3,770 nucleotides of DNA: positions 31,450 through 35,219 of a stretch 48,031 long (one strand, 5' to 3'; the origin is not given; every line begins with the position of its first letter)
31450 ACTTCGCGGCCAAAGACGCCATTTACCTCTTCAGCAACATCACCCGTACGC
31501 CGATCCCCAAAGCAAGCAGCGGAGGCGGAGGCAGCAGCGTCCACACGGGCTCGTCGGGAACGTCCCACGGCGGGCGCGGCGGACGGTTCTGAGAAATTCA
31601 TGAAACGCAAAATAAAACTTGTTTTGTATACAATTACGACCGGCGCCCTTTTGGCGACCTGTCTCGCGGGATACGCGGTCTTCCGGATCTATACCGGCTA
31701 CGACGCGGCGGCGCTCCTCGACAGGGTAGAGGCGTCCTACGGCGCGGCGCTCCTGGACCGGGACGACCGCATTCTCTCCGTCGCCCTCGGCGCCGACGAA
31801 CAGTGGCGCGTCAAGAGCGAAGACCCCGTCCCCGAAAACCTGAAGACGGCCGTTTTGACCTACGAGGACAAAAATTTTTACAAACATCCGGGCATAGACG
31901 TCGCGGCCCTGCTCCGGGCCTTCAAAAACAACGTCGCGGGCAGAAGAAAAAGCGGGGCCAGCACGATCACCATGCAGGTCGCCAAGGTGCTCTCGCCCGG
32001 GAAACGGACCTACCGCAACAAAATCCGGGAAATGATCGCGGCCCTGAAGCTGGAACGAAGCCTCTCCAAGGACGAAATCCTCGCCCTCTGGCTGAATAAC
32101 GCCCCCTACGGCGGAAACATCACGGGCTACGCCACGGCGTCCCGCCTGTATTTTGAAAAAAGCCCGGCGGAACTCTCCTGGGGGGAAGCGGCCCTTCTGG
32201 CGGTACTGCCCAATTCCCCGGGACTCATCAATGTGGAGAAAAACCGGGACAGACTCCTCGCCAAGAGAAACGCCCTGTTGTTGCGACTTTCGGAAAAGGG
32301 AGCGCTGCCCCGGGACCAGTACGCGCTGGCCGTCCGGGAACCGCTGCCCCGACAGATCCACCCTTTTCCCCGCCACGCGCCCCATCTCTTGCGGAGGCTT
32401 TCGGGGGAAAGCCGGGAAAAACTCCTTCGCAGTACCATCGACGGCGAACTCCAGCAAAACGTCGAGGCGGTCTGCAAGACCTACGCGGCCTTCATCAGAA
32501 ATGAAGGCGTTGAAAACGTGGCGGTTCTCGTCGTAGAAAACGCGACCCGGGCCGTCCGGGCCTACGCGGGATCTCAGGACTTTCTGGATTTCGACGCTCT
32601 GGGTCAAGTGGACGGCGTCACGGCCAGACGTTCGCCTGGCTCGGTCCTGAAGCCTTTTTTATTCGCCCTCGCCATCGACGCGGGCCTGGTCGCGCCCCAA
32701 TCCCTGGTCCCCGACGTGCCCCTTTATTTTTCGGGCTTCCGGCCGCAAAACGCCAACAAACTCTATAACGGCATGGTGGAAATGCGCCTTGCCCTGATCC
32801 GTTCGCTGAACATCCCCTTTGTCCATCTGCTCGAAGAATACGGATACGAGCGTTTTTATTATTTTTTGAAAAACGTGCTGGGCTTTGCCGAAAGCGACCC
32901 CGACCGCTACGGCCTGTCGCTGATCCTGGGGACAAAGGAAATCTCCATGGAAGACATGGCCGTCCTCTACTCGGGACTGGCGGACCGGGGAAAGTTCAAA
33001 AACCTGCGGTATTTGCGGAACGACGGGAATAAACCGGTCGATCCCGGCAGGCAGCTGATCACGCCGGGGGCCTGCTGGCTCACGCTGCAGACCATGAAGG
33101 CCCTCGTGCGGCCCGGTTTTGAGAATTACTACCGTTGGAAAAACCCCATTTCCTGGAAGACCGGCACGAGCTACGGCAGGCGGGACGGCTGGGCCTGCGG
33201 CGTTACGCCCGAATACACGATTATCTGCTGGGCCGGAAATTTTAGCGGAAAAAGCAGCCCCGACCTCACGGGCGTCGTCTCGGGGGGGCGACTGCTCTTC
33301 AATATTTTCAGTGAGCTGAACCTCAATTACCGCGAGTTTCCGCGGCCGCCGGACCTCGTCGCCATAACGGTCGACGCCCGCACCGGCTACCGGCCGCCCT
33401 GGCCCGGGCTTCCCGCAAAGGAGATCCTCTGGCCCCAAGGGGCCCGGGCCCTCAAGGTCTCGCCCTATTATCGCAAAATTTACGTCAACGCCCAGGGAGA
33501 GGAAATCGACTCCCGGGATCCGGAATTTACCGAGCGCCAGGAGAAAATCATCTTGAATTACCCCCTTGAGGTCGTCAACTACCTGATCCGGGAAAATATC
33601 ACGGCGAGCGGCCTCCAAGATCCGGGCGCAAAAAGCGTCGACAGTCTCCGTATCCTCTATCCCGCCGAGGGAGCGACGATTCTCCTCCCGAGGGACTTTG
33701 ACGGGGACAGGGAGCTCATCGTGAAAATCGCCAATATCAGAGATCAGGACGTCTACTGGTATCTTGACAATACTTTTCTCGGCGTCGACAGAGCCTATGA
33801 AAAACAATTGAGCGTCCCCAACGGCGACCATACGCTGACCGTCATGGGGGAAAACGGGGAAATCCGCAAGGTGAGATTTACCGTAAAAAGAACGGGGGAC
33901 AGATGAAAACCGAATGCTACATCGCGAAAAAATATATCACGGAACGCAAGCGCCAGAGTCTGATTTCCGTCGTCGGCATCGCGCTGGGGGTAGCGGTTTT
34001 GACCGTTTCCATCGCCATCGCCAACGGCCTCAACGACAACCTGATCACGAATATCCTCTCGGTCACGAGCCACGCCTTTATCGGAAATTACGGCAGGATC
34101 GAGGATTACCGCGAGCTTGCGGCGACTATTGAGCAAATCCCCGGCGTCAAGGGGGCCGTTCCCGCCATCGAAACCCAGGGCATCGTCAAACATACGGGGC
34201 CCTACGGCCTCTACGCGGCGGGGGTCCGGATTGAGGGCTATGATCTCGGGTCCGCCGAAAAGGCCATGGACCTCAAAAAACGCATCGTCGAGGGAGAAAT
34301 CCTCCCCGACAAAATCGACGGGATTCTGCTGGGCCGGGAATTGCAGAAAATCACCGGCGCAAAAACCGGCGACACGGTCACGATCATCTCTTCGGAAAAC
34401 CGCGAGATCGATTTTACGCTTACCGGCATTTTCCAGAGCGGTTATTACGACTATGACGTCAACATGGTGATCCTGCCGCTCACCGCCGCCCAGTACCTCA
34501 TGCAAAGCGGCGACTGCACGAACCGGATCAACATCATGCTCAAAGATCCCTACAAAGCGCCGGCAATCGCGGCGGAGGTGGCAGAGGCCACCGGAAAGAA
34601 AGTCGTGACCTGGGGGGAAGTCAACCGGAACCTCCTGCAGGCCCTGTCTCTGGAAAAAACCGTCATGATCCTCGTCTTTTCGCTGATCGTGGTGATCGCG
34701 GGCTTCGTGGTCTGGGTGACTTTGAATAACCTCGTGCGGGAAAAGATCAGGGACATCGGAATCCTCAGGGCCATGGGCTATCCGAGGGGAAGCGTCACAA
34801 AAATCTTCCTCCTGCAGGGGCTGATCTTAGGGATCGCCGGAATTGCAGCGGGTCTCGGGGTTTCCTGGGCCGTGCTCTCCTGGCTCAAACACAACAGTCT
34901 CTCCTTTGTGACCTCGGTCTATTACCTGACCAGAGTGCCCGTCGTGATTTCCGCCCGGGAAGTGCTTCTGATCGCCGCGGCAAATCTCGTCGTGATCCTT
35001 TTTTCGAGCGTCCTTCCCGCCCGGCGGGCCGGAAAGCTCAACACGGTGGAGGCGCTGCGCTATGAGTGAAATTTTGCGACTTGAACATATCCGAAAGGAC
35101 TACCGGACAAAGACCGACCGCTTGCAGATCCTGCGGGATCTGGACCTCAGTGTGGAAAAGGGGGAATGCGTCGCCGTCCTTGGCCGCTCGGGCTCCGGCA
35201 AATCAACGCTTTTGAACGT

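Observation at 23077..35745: YdjI/YdjG/YdjH-like SPFH + Zn-ribbon + TPM membrane-stress module inserted inside the conserved alpha-2-macroglobulin / PBP1C pair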

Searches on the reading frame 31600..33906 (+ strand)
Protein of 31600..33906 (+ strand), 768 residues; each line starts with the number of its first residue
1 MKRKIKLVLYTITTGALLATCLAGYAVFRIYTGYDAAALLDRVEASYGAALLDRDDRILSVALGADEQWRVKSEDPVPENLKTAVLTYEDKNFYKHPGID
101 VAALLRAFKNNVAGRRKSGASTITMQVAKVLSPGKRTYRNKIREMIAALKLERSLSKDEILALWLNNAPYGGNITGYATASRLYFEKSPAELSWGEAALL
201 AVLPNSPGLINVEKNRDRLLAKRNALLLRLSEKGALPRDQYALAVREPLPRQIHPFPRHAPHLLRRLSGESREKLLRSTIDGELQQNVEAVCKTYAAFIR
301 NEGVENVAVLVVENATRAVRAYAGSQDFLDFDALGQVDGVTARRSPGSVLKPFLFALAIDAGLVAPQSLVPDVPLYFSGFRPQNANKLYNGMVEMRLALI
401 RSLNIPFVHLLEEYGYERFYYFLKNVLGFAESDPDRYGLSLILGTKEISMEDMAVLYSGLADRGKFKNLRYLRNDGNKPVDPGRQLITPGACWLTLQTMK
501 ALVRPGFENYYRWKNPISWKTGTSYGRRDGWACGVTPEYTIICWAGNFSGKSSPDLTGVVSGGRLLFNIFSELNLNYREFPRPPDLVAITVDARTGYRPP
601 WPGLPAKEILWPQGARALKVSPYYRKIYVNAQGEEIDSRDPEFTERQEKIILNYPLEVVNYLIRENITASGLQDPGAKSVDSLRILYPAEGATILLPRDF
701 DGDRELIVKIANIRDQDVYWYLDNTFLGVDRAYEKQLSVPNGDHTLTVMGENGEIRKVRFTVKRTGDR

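Call 3: search_protein_families(library=pfam, proteins=[window:31600-33906:+], max_evalue=0.01)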
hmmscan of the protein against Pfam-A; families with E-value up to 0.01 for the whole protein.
window:31600-33906:+ (768 aa): 3 families
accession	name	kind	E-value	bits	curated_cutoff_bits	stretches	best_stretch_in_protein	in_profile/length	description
PF00912.28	Transgly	-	1.7e-52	177.9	27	1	67-229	12-176/178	Transglycosylase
PF06832.18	BiPBP_C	-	3.9e-16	59.1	26.8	1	680-760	9-90/90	Penicillin-Binding Protein C-terminus Family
PF00905.27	Transpeptidase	-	5.3e-16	59.1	22.1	1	308-526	2-244/299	Penicillin binding protein transpeptidase domain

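Call 4: search_protein_families(library=ncbifam, proteins=[window:31600-33906:+], max_evalue=0.01)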
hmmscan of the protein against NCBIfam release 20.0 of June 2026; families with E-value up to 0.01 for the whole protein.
window:31600-33906:+ (768 aa): 14 families
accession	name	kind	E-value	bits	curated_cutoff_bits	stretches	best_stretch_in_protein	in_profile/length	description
TIGR02073.1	PBP_1c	equivalog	1.6e-207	691.5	494.2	1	46-762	9-727/728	penicillin-binding protein 1C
NF008414.0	PRK11240.1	equivalog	5.3e-122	408.4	1121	1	68-569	62-560/774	peptidoglycan glycosyltransferase PbpC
TIGR02074.1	PBP_1a_fam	subfamily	1.3e-88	298.1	508.75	1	75-572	8-527/535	PBP1A family penicillin-binding protein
NF051885.1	tranpepglycosPbpC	equivalog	3.6e-76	257.1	900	1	64-558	71-578/632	multimodular transpeptidase-transglycosylase PbpC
TIGR02071.1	PBP_1b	equivalog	3e-54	184.4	717.75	1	67-596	145-705/729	penicillin-binding protein 1B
NF038272.1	strep_PBP1A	exception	1.1e-40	139.7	1075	2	4-250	7-254/658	penicillin-binding protein PBP1A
NF038274.1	strep_PBP1B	exception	1.3e-40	139.5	1225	2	72-207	85-227/745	penicillin-binding protein PBP1B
NF008643.0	PRK11636.1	equivalog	1.1e-38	133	1263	2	75-254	72-253/850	peptidoglycan glycosyltransferase/peptidoglycan DD-transpeptidase MrcA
NF007061.0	PRK09506.1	equivalog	1.3e-37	129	1120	1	56-573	197-745/825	bifunctional glycosyl transferase/transpeptidase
NF011423.0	PRK14850.1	equivalog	4.4e-37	127.9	1275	1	50-548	137-668/764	penicillin-binding protein 1b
NF038276.1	strep_PBP2A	exception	1.2e-35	123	1100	2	75-240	102-265/716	penicillin-binding protein PBP2A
TIGR02070.1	mono_pep_trsgly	equivalog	7.6e-31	107.3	182.65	1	64-226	52-213/224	monofunctional biosynthetic peptidoglycan transglycosylase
NF010008.0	PRK13481.1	equivalog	3.4e-21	75.7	270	1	73-245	84-264/269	glycosyltransferase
TIGR03423.1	pbp2_mrdA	equivalog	2e-05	23.4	455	1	343-425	304-387/593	penicillin-binding protein 2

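Call 12: find_related_loci(query=window:31600-33906:+, collection=genome_contigs, flank=10000)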
Query window:31600-33906:+ (768 aa) in genome_contigs; peptide patterns used: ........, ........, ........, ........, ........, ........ (x = any residue, [..] = any of these).
76 stretches matched a pattern; 8 encode a relative of the query (tblastn E <= 1e-3); 8 distinct loci.
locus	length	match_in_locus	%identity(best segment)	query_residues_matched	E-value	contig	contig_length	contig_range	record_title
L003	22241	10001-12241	61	17-765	0e+0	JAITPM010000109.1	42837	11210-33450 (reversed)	MAG: Fusobacteriaceae bacterium isolate Pq454_bin26 k119_74490, whole genome shotgun sequence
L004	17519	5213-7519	57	2-765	0e+0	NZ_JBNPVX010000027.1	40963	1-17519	Fusobacterium sp. PH5-44 Ga0505218_027, whole genome shotgun sequence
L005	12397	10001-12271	53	2-765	0e+0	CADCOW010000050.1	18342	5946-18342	MAG: uncultured Clostridiales bacterium isolate RUG14839 genome assembly, contig: RUG14839_asm_50, whole genome shotgun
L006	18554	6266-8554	71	2-768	0e+0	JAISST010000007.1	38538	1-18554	MAG: Fusobacteriaceae bacterium isolate Md513_bin107 k119_1217096, whole genome shotgun sequence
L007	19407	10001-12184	44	29-764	0e+0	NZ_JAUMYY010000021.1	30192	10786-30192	MAG: Fusobacterium sp. isolate S17M_Sa_57 NODE_776_length_30192_cov_9.562763, whole genome shotgun sequence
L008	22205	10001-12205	55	31-765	0e+0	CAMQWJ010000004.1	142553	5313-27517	MAG TPA_asm: uncultured Fusobacteriaceae bacterium isolate ERR2856175_bin.1_metaWRAP_v1.3_MAG genome assembly, contig: E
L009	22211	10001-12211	41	28-753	2e-178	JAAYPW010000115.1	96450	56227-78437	MAG: Fusobacteria bacterium isolate AS22ysBPME_290 141629_AS22, whole genome shotgun sequence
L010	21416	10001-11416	27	84-541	1e-37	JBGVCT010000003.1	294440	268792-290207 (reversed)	MAG: Bacilli bacterium isolate fecal_MAG_454 fecal_MAG_454_contig_0003, whole genome shotgun sequence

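Call 72: find_homologous_proteins(query=window:31600-33906:+, max_evalue=1e-20)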
Query window:31600-33906:+ (768 aa): 4208 proteins with E <= 1e-20 among 8000 candidates; the best 120 are listed.
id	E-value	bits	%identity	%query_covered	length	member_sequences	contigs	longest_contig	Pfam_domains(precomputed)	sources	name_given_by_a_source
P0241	0.0e+0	1736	100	99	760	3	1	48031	PF00912.29,PF06832.19,PF00905.28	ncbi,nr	ncbi:MAG: penicillin-binding protein 1C [Fusobacteriaceae bacterium]|nr:penicillin-binding protein 1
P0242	0.0e+0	1246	71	100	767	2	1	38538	PF00912.29,PF06832.19,PF00905.28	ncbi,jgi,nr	ncbi:MAG: penicillin-binding protein 1C [Fusobacteriaceae bacterium]|jgi:penicillin-binding protein 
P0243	0.0e+0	1096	63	96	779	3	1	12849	PF00912.29,PF06832.19,PF00905.28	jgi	jgi:penicillin-binding protein 1C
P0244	0.0e+0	1043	58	99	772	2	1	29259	PF00912.29,PF06832.19,PF00905.28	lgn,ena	-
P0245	0.0e+0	1038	58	100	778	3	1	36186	PF00912.29,PF06832.19,PF00905.28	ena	-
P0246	0.0e+0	1020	57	99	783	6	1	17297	PF00912.29,PF06832.19,PF00905.28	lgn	-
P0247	5.5e-283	959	56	96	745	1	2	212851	PF00912.29,PF06832.19,PF00905.28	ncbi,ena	-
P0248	1.3e-282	958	55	98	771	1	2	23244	PF00912.29,PF06832.19,PF00905.28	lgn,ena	-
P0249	5.2e-282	956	56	96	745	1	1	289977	PF00912.29,PF06832.19,PF00905.28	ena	-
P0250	1.5e-281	954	55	98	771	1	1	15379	PF00912.29,PF06832.19,PF00905.28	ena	-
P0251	3.6e-281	953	56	96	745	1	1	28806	PF00912.29,PF06832.19,PF00905.28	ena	-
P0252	3.8e-281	953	55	98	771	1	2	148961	PF00912.29,PF06832.19,PF00905.28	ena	-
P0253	4.2e-281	953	56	96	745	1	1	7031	PF00912.29,PF06832.19,PF00905.28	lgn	-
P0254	1.1e-280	951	56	96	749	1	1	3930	PF00912.29,PF06832.19,PF00905.28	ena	-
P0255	2.7e-280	950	56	96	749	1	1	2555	PF00912.29,PF06832.19,PF00905.28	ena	-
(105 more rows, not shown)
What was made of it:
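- The window's PBP1C is identical to an NCBI Fusobacteriaceae MAG protein on a 48031-bp contig (call 72).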

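Call 73: find_encoding_contigs(protein=P0243, flank=10000, max_places=2)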
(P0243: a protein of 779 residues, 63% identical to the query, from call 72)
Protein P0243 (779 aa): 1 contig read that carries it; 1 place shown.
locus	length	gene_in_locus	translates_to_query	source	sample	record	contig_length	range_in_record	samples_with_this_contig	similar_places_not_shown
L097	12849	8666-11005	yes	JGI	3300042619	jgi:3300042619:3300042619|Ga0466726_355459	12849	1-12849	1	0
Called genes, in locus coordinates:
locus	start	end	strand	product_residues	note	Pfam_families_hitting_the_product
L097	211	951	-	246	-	-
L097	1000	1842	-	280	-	PF00892:EamA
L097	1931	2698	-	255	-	PF00892:EamA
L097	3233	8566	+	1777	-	PF11974:bMG3, PF01835:MG2, PF17972:bMG5, PF17962:bMG6, PF07703:A2M_BRD, PF00207:A2M, PF07678:TED_complement, PF17973:bMG10, +1 more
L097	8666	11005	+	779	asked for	PF00912:Transgly, PF00905:Transpeptidase, PF06832:BiPBP_C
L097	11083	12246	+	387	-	PF12704:MacB_PCD, PF02687:FtsX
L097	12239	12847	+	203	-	?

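Call 74: find_encoding_contigs(protein=P0244, flank=10000, max_places=2)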
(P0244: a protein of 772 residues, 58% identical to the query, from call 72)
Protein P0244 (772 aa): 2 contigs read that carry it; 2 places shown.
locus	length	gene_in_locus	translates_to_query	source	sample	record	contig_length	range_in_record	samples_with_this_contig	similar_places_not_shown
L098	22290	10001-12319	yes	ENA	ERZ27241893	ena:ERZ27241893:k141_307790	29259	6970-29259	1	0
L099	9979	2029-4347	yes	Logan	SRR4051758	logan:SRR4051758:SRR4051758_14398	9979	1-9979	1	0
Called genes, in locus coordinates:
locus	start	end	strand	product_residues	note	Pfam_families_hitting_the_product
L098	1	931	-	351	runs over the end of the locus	PF01738:DLH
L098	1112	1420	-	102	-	PF18050:Cyclophil_like2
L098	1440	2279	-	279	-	-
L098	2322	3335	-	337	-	PF10340:Say1_Mug180, PF00135:COesterase, PF20434:BD-FAE, PF07859:Abhydrolase_3, PF00326:Peptidase_S9 (faint)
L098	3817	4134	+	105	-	PF12682:Flavodoxin_4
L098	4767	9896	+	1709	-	PF21142:A2M_bMG2, PF11974:bMG3, PF01835:MG2, PF17972:bMG5, PF07703:A2M_BRD, PF00207:A2M, PF07678:TED_complement, PF17973:bMG10, +1 more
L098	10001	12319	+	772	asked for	PF00912:Transgly, PF00905:Transpeptidase, PF06832:BiPBP_C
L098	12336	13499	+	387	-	PF12704:MacB_PCD, PF02687:FtsX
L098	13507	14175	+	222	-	PF00005:ABC_tran, PF02463:SMC_N (faint), PF13304:AAA_21 (faint)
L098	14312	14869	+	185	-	PF02482:Ribosomal_S30AE, PF16321:Ribosom_S30AE_C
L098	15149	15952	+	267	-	PF02654:CobS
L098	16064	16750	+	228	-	PF20582:UPF0758_N, PF04002:RadC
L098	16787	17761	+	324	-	PF04468:PSP1, PF28472:PSP1_3rd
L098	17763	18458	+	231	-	PF05175:MTS, PF13847:Methyltransf_31, PF08241:Methyltransf_11 (faint), PF13649:Methyltransf_25 (faint), PF07669:Eco57I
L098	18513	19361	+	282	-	PF00248:Aldo_ket_red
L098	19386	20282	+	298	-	PF01557:FAA_hydrolase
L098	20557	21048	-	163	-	PF18050:Cyclophil_like2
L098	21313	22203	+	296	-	PF00126:HTH_1, PF03466:LysR_substrate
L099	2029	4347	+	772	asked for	PF00912:Transgly, PF00905:Transpeptidase, PF06832:BiPBP_C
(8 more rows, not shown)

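Call 75: find_encoding_contigs(protein=P0245, flank=10000, max_places=2)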
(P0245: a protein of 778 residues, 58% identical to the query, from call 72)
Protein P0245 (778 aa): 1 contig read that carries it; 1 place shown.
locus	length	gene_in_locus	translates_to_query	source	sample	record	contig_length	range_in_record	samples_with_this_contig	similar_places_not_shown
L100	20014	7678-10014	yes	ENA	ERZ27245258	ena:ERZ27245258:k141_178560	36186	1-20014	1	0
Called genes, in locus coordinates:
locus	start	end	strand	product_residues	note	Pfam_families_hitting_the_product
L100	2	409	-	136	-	?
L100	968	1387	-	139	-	-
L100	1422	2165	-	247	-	PF14062:DUF4253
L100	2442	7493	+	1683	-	PF21142:A2M_bMG2, PF11974:bMG3, PF01835:MG2, PF17972:bMG5, PF07703:A2M_BRD, PF00207:A2M, PF07678:TED_complement, PF17973:bMG10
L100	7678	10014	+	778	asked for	PF00912:Transgly, PF00905:Transpeptidase, PF06832:BiPBP_C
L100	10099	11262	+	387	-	PF12704:MacB_PCD, PF02687:FtsX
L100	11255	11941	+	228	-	PF00005:ABC_tran, PF02463:SMC_N (faint), PF13304:AAA_21 (faint)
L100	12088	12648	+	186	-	PF02482:Ribosomal_S30AE, PF16321:Ribosom_S30AE_C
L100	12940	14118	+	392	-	PF00999:Na_H_Exchanger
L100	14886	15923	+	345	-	PF01628:HrcA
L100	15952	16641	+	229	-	PF01025:GrpE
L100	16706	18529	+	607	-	PF00012:HSP70, PF06723:MreB_Mbl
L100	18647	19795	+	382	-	PF00226:DnaJ, PF01556:DnaJ_C, PF00684:DnaJ_CXXCXGXG, PF27439:DnaJ_C_2 (weak)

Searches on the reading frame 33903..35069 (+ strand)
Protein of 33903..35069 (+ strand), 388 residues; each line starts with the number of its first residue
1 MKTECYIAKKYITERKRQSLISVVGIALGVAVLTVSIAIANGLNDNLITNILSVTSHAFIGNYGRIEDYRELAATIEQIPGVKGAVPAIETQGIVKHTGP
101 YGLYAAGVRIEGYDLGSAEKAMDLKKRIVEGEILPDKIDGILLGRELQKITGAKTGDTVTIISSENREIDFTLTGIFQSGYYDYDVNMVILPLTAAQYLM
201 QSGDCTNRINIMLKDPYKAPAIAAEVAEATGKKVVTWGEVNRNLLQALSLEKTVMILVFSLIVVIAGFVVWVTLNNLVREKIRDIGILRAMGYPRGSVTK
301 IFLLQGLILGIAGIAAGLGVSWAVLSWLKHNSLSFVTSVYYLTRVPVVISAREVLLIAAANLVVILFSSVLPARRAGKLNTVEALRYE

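Call 3: search_protein_families(library=pfam, proteins=[window:33903-35069:+], max_evalue=0.01)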
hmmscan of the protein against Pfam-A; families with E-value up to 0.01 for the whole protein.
window:33903-35069:+ (388 aa): 2 families
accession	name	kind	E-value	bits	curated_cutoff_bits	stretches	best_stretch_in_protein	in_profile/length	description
PF02687.27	FtsX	-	1.7e-18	67.2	25.5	1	257-380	2-119/120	FtsX-like permease C-terminal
PF12704.14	MacB_PCD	-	9.5e-16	59.1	27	1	19-228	1-206/207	MacB-like periplasmic core domain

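Call 4: search_protein_families(library=ncbifam, proteins=[window:33903-35069:+], max_evalue=0.01)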
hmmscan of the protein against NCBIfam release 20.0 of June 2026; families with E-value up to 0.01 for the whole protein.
window:33903-35069:+ (388 aa): 9 families
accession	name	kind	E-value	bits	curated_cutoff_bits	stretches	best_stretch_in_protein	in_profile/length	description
TIGR02212.1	lolCE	equivalog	5.8e-69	233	362.45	1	4-388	3-411/411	lipoprotein-releasing ABC transporter permease subunit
NF008357.0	PRK11146.1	exception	8.3e-39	133.6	439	1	6-383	8-409/414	lipoprotein-releasing ABC transporter permease subunit LolE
TIGR02213.1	lolE_release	exception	2.1e-36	125.7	540.35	1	17-384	16-407/411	lipoprotein-releasing ABC transporter permease subunit LolE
NF008076.0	PRK10814.1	exception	1.5e-32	113.1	473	1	19-388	27-399/399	lipoprotein-releasing ABC transporter permease subunit LolC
TIGR03434.1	ADOP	subfamily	6.5e-12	44.4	622.3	1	220-388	642-803/803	ADOP family duplicated permease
NF038347.1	FtsX_Gpos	exception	9.9e-07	28.4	225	1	208-363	123-282/296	permease-like cell division protein FtsX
NF007826.0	PRK10535.1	equivalog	3.1e-06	25.7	966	1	182-386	445-646/648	macrolide ABC transporter ATP-binding protein/permease MacB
NF038346.1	FtsX_actino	exception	1.6e-05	24.4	250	1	201-361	127-292/308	permease-like cell division protein FtsX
TIGR00439.2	FtsX_Gneg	equivalog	1.6e-05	24.2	255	1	240-375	155-289/292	permease-like cell division protein FtsX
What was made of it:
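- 33903..35069 (+): LolC/E-like FtsX/MacB-type permease, 388 aa. Its ATG overlaps the pbpC stop (ATGA). FtsX + MacB_PCD (call 3). lolCE at 233 bits, below the cut-off of 362 (call 4).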
